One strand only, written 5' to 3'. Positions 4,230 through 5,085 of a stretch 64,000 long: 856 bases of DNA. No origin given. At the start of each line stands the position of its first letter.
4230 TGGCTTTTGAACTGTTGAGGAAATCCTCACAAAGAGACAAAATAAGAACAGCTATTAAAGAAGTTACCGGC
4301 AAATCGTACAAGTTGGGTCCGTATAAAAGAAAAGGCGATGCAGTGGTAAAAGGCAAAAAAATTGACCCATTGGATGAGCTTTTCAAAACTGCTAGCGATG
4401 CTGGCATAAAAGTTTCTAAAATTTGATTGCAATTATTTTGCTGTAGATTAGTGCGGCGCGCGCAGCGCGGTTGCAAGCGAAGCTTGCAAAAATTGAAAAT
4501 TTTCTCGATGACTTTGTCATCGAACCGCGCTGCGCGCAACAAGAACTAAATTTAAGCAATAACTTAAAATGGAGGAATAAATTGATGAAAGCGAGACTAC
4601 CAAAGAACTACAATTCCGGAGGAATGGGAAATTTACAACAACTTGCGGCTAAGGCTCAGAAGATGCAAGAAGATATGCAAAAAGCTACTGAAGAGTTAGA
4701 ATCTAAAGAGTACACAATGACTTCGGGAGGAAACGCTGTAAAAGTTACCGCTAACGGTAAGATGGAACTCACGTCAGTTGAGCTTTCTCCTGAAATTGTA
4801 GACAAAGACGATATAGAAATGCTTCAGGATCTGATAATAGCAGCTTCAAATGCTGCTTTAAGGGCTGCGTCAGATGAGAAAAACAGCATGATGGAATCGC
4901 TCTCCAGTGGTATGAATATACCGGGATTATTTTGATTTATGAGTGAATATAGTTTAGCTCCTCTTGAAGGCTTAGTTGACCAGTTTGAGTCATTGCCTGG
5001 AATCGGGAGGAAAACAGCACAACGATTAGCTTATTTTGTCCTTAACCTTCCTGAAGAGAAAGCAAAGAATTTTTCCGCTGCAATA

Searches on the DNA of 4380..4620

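Call 46: search_rna_families(source=window, start=4380, end=4620, threshold=evalue, max_evalue=10)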
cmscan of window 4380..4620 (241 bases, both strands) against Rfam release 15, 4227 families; matches with E-value up to 10: 3.
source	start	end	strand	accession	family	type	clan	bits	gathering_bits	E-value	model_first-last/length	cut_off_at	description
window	4469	4561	+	RF00311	snoZ188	Gene; snRNA; snoRNA; CD-box;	-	13.8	50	3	1-123/123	no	Small nucleolar RNA Z188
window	4429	4487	-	RF03004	Lacto-phage-1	Gene; sRNA;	-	11.6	50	9.2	1-81/81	no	Lacto-phage-1 RNA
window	4505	4587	+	RF03036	osmY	Gene; sRNA;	-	11.5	46.9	3.5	1-72/72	no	osmY RNA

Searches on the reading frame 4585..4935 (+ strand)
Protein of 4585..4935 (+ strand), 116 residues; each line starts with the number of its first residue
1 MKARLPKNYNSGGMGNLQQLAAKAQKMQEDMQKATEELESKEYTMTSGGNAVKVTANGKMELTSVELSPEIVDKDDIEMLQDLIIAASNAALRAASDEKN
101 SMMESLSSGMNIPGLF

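Call 23: find_encoding_contigs(protein=window:4585-4935:+, flank=10000, max_places=10)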
Protein window:4585-4935:+ (116 aa): 23 contigs read that carry it; 4 places shown.
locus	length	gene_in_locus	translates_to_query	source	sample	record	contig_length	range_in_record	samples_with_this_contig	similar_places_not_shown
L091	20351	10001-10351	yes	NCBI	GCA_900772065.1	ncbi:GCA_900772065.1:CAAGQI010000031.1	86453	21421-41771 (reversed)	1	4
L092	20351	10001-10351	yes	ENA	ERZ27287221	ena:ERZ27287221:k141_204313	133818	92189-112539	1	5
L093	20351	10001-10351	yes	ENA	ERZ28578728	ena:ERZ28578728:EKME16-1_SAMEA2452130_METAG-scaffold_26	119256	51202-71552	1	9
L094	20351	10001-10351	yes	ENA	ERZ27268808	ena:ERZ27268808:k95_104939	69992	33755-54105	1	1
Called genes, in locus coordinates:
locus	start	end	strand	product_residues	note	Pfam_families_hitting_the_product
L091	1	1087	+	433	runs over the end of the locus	PF13393:tRNA-synt_His, PF00587:tRNA-synt_2b, PF03129:HGTP_anticodon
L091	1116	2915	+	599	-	PF01336:tRNA_anti-codon, PF00152:tRNA-synt_2, PF02938:GAD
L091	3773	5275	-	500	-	PF01336:tRNA_anti-codon, PF00152:tRNA-synt_2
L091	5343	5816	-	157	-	PF03449:GreA_GreB_N, PF01272:GreA_GreB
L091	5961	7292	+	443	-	PF00919:UPF0004, PF04055:Radical_SAM, PF18693:TRAM_2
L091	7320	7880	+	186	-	PF01066:CDP-OH_P_transf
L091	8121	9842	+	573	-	PF05496:RuvB_N (faint), PF13177:DNA_pol3_delta2, PF00004:AAA, PF13173:AAA_14 (faint), PF13401:AAA_22 (faint), PF22608:DNAX_ATPase_lid, PF12169:DNA_pol3_gamma3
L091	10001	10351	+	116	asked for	PF02575:YbaB_DNA_bd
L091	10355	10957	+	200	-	PF21176:RecR_HhH, PF02132:RecR_ZnF (weak), PF13662:Toprim_4, PF01751:Toprim, PF21175:RecR_C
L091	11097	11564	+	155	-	PF01668:SmpB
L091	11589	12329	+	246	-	PF13485:Peptidase_MA_2 (weak)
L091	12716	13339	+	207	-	-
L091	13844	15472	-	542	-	PF00133:tRNA-synt_1, PF01406:tRNA-synt_1e (weak), PF09334:tRNA-synt_1g, PF19303:Anticodon_3, PF08264:Anticodon_1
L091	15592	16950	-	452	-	PF17125:Methyltr_RsmF_N, PF01189:Methyltr_RsmB-F, PF17126:RsmF_methylt_CI (weak), PF13636:Methyltranf_PUA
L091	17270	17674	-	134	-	PF00636:Ribonuclease_3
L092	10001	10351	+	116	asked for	PF02575:YbaB_DNA_bd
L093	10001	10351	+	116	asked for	PF02575:YbaB_DNA_bd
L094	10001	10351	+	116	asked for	PF02575:YbaB_DNA_bd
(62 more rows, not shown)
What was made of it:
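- Checked: A lies between dnaX and ybaB (call 23).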
